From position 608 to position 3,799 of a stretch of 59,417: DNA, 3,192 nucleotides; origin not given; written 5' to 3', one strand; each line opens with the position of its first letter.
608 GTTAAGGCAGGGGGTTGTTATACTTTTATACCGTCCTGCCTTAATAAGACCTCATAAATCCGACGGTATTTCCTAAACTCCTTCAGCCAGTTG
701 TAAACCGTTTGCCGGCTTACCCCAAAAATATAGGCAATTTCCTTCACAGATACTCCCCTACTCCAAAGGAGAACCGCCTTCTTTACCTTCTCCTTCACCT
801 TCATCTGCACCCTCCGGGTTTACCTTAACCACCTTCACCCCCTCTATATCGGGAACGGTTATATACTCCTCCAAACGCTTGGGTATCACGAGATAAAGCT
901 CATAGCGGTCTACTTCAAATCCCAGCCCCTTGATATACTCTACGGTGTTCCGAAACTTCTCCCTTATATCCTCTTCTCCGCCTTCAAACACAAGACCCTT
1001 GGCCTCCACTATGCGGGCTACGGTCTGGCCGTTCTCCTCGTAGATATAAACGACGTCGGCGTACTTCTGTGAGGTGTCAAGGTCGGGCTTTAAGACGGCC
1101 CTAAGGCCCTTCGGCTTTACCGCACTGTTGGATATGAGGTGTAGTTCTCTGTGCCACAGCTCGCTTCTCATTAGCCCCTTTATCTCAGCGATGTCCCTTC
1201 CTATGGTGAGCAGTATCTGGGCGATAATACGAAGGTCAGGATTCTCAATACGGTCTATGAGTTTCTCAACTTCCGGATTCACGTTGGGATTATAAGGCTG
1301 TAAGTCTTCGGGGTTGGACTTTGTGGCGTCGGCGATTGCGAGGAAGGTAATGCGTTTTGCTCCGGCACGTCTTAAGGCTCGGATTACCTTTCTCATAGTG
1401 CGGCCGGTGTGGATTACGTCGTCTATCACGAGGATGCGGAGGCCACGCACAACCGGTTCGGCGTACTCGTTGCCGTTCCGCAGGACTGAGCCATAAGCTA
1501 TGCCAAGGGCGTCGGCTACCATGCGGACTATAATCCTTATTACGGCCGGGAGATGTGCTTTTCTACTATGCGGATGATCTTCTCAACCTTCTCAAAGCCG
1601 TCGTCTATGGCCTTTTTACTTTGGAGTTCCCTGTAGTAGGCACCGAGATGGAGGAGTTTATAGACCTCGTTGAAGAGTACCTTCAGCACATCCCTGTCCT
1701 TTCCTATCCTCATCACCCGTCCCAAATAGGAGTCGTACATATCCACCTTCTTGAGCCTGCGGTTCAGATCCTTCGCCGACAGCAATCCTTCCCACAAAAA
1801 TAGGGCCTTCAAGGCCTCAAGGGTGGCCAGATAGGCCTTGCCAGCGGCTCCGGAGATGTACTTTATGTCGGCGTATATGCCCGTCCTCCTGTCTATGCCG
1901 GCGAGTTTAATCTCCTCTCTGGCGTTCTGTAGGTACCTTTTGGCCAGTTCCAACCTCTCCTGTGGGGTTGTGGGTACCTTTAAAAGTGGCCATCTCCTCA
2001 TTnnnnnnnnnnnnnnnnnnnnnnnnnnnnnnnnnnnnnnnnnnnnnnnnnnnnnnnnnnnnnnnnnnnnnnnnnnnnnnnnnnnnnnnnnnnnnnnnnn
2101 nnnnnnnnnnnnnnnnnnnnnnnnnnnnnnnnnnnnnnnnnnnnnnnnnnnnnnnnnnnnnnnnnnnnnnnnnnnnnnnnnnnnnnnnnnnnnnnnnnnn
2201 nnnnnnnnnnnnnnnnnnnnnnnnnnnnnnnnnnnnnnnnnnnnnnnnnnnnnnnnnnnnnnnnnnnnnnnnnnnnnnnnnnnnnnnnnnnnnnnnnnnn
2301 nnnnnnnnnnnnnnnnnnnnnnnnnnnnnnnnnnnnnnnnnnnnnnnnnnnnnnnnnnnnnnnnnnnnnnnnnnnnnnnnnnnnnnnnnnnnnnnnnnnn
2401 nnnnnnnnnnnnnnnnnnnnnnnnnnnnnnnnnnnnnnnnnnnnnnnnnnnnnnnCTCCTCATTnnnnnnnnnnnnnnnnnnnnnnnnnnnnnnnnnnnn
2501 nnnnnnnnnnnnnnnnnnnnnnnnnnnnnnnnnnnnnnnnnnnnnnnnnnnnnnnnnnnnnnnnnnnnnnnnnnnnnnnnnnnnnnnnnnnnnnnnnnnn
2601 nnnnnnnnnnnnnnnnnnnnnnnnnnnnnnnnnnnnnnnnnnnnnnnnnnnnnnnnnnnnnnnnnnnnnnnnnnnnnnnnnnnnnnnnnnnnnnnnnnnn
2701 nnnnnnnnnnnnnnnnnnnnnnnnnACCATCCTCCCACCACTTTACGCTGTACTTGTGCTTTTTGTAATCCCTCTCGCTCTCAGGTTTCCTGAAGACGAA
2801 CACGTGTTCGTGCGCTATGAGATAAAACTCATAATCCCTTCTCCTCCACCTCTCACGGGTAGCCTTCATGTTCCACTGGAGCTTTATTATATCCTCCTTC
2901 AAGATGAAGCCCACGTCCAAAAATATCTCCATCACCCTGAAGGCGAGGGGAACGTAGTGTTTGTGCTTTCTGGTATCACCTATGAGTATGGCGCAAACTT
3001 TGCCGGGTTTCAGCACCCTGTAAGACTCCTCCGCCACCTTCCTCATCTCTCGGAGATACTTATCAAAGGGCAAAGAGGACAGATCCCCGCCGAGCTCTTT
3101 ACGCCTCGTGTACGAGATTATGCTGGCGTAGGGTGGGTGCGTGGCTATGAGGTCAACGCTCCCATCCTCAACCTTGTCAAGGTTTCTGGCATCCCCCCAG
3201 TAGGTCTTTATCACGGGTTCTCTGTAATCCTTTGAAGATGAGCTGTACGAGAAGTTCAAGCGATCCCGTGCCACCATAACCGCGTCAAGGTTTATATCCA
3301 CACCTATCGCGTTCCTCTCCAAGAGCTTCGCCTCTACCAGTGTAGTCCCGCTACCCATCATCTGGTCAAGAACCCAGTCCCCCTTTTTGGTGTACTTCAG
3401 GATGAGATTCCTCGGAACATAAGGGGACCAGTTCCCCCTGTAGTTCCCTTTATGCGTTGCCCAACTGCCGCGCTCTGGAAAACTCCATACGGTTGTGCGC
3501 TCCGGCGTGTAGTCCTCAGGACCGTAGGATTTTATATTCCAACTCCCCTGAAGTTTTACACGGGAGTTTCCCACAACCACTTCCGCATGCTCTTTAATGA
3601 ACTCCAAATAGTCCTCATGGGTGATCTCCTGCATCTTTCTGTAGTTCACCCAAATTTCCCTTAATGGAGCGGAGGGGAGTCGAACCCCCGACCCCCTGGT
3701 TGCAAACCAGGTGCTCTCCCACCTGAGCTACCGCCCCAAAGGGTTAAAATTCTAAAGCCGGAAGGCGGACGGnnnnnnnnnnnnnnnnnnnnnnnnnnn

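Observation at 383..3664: tRNA-Ala-flanked accessory island: orphan permuted MTase, triplicated helical module, PRTase/nuclease-like protein and HTH (candidate uncharacterised R-M-like or defence locus)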

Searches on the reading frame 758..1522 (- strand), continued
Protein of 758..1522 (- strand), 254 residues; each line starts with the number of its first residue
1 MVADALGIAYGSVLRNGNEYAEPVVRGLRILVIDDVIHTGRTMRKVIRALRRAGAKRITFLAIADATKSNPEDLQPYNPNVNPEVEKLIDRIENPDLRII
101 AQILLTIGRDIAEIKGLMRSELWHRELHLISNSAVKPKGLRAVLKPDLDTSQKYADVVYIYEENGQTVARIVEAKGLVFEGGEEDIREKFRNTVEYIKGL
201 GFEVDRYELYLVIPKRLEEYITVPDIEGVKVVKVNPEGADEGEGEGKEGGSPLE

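Call 58: find_encoding_contigs(protein=P0007, flank=5000, max_places=4)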
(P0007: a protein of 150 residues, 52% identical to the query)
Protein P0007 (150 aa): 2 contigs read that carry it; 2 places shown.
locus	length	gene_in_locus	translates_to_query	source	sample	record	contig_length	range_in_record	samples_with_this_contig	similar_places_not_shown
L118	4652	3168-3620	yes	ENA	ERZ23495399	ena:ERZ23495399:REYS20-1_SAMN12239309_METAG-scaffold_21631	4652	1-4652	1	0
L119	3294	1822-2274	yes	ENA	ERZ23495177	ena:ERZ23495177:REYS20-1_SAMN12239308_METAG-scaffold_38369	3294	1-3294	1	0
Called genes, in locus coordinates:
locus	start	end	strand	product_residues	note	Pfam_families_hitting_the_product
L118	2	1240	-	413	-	?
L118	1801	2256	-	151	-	PF01814:Hemerythrin (weak)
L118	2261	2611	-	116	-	-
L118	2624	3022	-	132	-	PF07291:MauE (weak), PF07681:DoxX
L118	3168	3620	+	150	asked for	-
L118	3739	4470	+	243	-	PF00005:ABC_tran, PF13304:AAA_21 (faint)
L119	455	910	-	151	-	PF01814:Hemerythrin (weak)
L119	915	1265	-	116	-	-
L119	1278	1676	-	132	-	PF07291:MauE (weak), PF07681:DoxX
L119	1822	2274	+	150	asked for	-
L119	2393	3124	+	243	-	PF00005:ABC_tran, PF13304:AAA_21 (faint)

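Call 73: search_protein_families(library=phrogs, proteins=[window:758-1522:-, P0003, L030:931-1293:+], max_evalue=0.01)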
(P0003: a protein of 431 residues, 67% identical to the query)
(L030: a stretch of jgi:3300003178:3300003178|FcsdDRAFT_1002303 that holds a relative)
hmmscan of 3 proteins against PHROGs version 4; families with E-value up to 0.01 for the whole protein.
window:758-1522:- (254 aa): 4 families
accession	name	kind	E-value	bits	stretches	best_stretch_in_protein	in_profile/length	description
phrog_26846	-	unknown function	0.00014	21.6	1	24-62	356-394/502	-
phrog_16932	-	unknown function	0.0003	20.8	1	14-64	341-388/480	-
phrog_619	-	other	0.002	18.3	1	22-59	196-234/282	ribose-phosphate pyrophosphokinase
phrog_7188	-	unknown function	0.004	18.2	1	27-66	111-150/155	-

P0003 (431 aa): 4 families
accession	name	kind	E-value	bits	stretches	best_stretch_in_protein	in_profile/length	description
phrog_26846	-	unknown function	0.00011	21.9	1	192-230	356-394/502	-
phrog_16932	-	unknown function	0.0012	18.8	1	188-232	347-388/480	-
phrog_619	-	other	0.0029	17.8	1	190-227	196-234/282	ribose-phosphate pyrophosphokinase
phrog_7188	-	unknown function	0.0066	17.5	0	195-234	111-150/155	-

L030:931-1293:+ (120 aa): 1 family
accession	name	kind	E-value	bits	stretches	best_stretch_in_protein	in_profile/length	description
phrog_3513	-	lysis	0.0049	15.8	1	3-45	665-707/1434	endolysin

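Call 74: search_protein_families(library=pfam, proteins=[L030:931-1293:+], max_evalue=0.01)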
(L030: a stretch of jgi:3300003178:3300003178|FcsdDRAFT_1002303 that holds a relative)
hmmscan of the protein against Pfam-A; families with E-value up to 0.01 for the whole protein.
L030:931-1293:+ (120 aa): 1 family
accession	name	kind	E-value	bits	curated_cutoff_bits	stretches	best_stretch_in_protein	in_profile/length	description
PF01832.25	Glucosaminidase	-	1.4e-08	35.8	30.2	1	3-89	15-81/123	Mannosyl-glycoprotein endo-beta-N-acetylglucosaminidase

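Call 83: find_related_loci(query=A1, collection=viral_contigs, flank=4000)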
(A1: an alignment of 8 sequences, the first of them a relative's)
Query A1 (254 aa) in viral_contigs; peptide patterns used: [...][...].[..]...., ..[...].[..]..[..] (x = any residue, [..] = any of these).
38 stretches matched a pattern, but none encodes a relative of the query by tblastn (E <= 1e-3).

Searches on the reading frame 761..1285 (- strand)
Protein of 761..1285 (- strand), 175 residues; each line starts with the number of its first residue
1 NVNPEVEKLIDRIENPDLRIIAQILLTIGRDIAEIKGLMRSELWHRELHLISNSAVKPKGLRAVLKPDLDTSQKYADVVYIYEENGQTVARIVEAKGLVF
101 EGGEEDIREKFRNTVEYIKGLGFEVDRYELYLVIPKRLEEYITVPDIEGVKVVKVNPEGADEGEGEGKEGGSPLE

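Call 59: search_protein_representatives(alignment_id=A3)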
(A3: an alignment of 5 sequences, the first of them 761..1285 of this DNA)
Query: 5 sequences, 168 profile positions. Proteins with E-value up to 0.001 (for the whole library): 11; up to 1e-10: 7; up to 1e-30: 5. The best 11 are listed.
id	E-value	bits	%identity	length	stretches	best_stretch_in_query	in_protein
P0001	7.4e-78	276.2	-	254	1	2-166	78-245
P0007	1.5e-69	249.2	-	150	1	1-164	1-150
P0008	3.4e-69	248.0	-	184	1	3-164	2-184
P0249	1.5e-65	236.2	-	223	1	3-164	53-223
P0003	2.2e-61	222.6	-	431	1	2-166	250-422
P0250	3.3e-16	75.7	-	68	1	97-164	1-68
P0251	2.5e-13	66.3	-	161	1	28-156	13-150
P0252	1.1e-09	54.4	-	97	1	7-50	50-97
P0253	1.1e-07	47.9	-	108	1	2-50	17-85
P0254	2.2e-07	46.9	-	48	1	8-50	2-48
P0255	1.5e-04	37.7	-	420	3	73-111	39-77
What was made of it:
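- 758..1285 (-): C-terminal domain (aa 80-254) of a tiny orphan family. It is predicted to have a PD-(D/E)xK restriction-endonuclease-like fold (D156, E173-x-K175), preceded by a variable helical linker. Only 11 proteins match in 1.84 billion (call 59).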

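Call 75: search_protein_families(library=pfam, alignment_id=A3, max_evalue=10)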
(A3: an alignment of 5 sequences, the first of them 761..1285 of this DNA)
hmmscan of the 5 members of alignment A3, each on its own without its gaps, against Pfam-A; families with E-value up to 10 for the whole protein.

A. member 1, window:761-1285:- (175 aa): 0 families

B. families by the number of members that match (of 5 scanned): 5 families
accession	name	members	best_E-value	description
PF08722.17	Tn7_TnsA-like_N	1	0.028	TnsA-like endonuclease N terminal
PF12396.14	DUF3659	1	0.11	Protein of unknown function (DUF3659)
PF25781.1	TPR_TEX10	1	0.13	TEX10-like, TPR repeats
PF03568.22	Peptidase_C50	1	0.14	Peptidase family C50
PF04935.17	SURF6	1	0.53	Surfeit locus protein 6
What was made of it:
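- On PD-(D/E)xK restriction-endonuclease-like superfamily (C-terminal domain of 758-1522): One member matches TnsA_N weakly, E=0.028 (call 75).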

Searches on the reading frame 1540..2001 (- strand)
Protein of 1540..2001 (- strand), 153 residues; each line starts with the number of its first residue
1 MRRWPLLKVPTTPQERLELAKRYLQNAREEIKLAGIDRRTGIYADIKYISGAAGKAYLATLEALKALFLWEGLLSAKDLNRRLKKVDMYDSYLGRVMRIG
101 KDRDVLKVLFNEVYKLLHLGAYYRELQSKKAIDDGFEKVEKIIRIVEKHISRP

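Call 4: search_protein_families(library=pfam, proteins=[window:1540-2001:-], max_evalue=1)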
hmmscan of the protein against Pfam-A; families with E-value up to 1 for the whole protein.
window:1540-2001:- (153 aa): 2 families
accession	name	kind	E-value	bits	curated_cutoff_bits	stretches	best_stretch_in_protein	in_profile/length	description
PF18498.6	DUF5618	-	9.9e-20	71.4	33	1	18-148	4-121/121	Domain of unknown function (DUF5618)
PF05942.16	PaREP1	-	0.00098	19.5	24.4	1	50-142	23-114/115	Archaeal PaREP1/PaREP8 family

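Call 5: search_protein_families(library=padloc, proteins=[window:1540-2001:-], max_evalue=1)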
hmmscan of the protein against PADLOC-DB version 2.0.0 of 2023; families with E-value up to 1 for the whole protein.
window:1540-2001:- (153 aa): 0 families

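Call 6: search_protein_families(library=ncbifam, proteins=[window:1540-2001:-], max_evalue=1)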
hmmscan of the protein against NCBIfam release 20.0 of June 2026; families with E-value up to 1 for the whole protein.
window:1540-2001:- (153 aa): 0 families

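Call 73: search_protein_families(library=phrogs, proteins=[window:1540-2001:-], max_evalue=0.01)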
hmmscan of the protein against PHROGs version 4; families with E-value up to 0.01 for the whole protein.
window:1540-2001:- (153 aa): 0 families

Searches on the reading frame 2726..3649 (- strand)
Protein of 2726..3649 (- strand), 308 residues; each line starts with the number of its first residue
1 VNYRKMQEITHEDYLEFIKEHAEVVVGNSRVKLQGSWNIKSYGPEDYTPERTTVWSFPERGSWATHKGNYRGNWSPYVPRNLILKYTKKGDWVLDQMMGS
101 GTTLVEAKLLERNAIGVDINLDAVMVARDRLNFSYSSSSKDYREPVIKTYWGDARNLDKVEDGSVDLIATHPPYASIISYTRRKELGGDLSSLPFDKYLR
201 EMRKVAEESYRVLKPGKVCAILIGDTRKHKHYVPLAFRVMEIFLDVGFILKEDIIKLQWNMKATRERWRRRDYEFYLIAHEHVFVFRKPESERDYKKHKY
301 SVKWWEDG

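Call 44: find_related_loci(query=window:2726-3649:-, collection=metagenome_contigs, flank=3000)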
Query window:2726-3649:- (308 aa) in metagenome_contigs; peptide patterns used: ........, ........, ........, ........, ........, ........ (x = any residue, [..] = any of these).
191 stretches matched a pattern; 150 encode a relative of the query (tblastn E <= 1e-3); the best 80 are kept; 80 distinct loci.
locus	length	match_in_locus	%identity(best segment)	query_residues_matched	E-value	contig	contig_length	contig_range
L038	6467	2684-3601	80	3-308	3e-176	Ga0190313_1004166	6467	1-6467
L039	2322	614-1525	80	3-305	0e+0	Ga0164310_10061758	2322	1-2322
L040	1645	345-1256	80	3-305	0e+0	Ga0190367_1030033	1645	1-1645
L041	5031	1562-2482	79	3-308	1e-176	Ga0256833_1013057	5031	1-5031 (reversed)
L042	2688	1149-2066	78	3-307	0e+0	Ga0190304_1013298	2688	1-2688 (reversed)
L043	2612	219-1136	78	3-307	0e+0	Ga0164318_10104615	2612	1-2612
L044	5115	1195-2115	79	3-308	3e-172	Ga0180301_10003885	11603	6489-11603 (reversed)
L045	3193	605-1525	77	3-308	1e-179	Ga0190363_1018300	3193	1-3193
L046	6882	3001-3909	79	1-302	4e-170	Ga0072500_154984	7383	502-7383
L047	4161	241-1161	77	3-308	1e-172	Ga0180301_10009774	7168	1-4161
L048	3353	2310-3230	77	3-308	1e-177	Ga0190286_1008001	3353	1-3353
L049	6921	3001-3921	78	3-308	1e-168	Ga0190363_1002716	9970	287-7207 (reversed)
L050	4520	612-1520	78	3-304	5e-170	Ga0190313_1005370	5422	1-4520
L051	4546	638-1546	78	3-304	2e-169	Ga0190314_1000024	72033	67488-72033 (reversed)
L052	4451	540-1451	76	3-305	9e-172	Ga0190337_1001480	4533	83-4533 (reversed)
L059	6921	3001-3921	78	3-308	7e-166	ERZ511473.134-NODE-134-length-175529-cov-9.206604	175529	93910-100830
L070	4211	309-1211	77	3-304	3e-165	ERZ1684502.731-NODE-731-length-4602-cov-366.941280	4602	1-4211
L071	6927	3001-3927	74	3-308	8e-161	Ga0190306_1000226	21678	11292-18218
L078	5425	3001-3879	74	8-301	7e-153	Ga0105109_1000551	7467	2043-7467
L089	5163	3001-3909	65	3-305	8e-136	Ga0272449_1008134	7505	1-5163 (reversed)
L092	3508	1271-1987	79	3-240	3e-137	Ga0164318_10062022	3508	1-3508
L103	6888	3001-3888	61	3-301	3e-124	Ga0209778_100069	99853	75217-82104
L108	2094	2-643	82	92-305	3e-130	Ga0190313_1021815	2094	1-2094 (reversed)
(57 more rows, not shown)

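Call 45: find_related_loci(query=window:2726-3649:-, collection=viral_contigs, flank=3000)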
Query window:2726-3649:- (308 aa) in viral_contigs; peptide patterns used: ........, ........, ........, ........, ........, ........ (x = any residue, [..] = any of these).
No stretch of DNA in the collection matches any of the patterns.

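Call 48: search_protein_families(library=pfam, proteins=[L047:1154-1723:+, L050:1525-2088:+, L059:3917-4483:+, L071:3830-4483:+, L092:1921-2967:+, L103:3959-4774:+, L070:1275-2105:-, L078:4004-4591:-, L108:546-1205:+, L089:3919-4485:+], max_evalue=0.01)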
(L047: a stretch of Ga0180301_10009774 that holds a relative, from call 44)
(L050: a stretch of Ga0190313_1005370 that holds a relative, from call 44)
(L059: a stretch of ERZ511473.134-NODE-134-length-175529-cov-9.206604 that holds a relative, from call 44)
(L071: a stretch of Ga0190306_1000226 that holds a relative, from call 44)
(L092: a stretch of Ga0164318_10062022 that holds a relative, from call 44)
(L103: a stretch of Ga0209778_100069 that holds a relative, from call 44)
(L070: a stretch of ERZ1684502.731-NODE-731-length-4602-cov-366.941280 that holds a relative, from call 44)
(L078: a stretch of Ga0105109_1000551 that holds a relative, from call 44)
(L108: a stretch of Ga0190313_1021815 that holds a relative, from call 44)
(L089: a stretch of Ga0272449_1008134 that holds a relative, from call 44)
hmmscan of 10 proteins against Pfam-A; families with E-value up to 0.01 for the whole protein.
L047:1154-1723:+ (189 aa): 0 families

L050:1525-2088:+ (187 aa): 0 families

L059:3917-4483:+ (188 aa): 0 families

L071:3830-4483:+ (217 aa): 0 families

L092:1921-2967:+ (348 aa): 2 families
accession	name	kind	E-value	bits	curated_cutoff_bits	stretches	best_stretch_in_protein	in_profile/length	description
PF01939.22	NucS_C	-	7.5e-05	23.2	24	1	244-306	25-87/124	Endonuclease NucS C-terminal domain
PF22722.2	NA-iREase1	-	0.0013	19.2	27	1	245-304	19-76/106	NACHT-associated inactive Restriction Endonuclease 1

L103:3959-4774:+ (271 aa): 3 families
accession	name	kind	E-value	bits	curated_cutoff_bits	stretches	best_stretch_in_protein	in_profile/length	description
PF06831.19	H2TH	-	7e-20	71.3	34.7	1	135-215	2-82/93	Formamidopyrimidine-DNA glycosylase H2TH domain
PF01149.29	Fapy_DNA_glyco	-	1.9e-18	67.6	25.5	1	1-109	1-111/117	Formamidopyrimidine-DNA glycosylase N-terminal domain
PF06827.20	zf-FPG_IleRS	-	2.7e-10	40.3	21.3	1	243-271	1-29/30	Zinc finger found in FPG and IleRS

L070:1275-2105:- (276 aa): 2 families
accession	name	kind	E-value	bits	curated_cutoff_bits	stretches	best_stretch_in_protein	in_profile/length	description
PF01555.25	N6_N4_Mtase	-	1.1e-51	176.3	26.7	1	22-251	1-219/221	DNA methylase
PF01170.24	UPF0020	-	0.0007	19.8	22.3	0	194-228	8-43/197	RMKL-like, methyltransferase domain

L078:4004-4591:- (195 aa): 0 families

L108:546-1205:+ (219 aa): 0 families

L089:3919-4485:+ (188 aa): 0 families

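Call 63: search_dna_similar(query=window:2726-3649:-, collection=plasmids, mode=protein, max_rows=12)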
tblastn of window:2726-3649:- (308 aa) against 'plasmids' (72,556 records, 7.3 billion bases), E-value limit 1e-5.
Records with a match: 55; places in all: 55; records where one place covers at least 80% of the query: 8.
Best place of each record, by identity: <60% 55.
By first word of the organism name: Vibrio 24; Pseudomonas 5; Levilactobacillus 4; Escherichia 4; Photobacterium 2; Streptomyces 2; Acetobacter 2; Fusobacterium 1; Priestia 1; Paenibacillus 1; and 9 more.
By predicted mobility (MOB-suite, as given by PLSDB): conjugative 30; non-mobilizable 15; mobilizable 10.
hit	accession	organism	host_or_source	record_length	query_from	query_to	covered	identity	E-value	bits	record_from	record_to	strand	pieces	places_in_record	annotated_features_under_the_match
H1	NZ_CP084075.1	Fusobacterium vincentii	-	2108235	40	288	81%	52.2%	3e-75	257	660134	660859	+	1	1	none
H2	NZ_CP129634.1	Priestia aryabhattai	bacterial culture,soil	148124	55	289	76%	34.5%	2e-11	140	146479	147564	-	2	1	DNA methyltransferase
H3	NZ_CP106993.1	Paenibacillus thiaminolyticus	mixed culture,sour bamboo shoots sample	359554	52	290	78%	29.6%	4e-13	77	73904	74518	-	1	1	hypothetical protein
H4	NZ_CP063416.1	Parageobacillus thermoglucosidasius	soil,soil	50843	53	290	77%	29.7%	3e-11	71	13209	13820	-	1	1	DNA methyltransferase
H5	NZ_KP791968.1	Vibrio parahaemolyticus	-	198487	31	288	84%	26.9%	2e-10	69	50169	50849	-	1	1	restriction endonuclease subunit M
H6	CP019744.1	Levilactobacillus brevis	cell culture,wheat beer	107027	51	288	77%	29.0%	3e-10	69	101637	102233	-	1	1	hypothetical protein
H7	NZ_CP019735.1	Levilactobacillus brevis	cell culture,wheat beer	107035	51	288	77%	29.0%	3e-10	69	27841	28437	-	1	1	hypothetical protein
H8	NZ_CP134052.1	Brevibacillus brevis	cell culture,cell culture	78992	52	290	78%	28.7%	9e-10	67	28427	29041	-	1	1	DNA methyltransferase | hypothetical protein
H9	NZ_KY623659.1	Alcaligenes faecalis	Homo sapiens,wound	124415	34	288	83%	26.6%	2e-9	66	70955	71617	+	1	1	DNA adenine modification methylase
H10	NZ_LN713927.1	Pseudomonas fluorescens SBW25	-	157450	39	290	82%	26.6%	3e-11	72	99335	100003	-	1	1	DNA adenine modification methylase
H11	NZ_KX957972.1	Vibrio parahaemolyticus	shrimp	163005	47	292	80%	27.0%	3e-10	69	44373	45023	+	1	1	none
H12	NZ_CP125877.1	Vibrio harveyi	Vibriosis affected Asian seabass (Lates ...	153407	47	292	80%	27.0%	3e-10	68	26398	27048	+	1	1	DNA adenine modification methylase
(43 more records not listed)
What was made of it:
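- Tried and rejected: The best hit is 52% identical and unannotated (call 63).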
